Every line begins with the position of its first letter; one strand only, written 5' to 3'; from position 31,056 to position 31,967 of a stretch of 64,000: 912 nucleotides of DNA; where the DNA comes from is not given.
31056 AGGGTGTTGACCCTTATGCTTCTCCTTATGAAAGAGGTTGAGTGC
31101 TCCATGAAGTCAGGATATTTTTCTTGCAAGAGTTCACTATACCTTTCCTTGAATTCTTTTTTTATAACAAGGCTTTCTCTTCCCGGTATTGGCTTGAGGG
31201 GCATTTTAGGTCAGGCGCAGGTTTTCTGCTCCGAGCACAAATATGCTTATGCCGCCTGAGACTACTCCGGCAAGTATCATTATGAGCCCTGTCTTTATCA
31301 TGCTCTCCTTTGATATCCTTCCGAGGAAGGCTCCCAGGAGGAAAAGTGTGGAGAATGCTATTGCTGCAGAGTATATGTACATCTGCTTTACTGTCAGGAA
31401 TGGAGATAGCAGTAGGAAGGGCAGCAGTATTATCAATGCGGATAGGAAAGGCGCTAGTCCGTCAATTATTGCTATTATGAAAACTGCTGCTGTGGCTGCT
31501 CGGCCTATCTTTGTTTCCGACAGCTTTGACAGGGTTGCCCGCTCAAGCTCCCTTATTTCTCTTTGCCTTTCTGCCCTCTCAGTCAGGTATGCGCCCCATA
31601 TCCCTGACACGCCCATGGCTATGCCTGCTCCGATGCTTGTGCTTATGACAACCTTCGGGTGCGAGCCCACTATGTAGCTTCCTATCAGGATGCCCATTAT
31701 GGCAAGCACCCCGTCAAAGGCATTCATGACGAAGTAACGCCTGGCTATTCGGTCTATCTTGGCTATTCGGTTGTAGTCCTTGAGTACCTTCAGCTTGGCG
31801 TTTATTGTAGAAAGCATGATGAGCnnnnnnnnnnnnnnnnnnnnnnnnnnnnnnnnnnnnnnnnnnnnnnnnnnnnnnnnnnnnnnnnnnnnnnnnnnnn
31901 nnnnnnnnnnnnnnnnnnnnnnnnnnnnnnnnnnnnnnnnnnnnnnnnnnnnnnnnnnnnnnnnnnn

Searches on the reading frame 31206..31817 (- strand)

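Call 71: search_protein_families(library=pfam, proteins=[window:31206-31817:-], max_evalue=0.001)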
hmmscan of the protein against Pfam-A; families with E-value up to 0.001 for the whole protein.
window:31206-31817:- (203 aa): 1 family
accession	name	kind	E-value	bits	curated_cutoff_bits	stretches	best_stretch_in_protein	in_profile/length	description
PF01988.24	VIT1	-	3.2e-11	43.9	28.1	2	115-194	136-212/214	VIT family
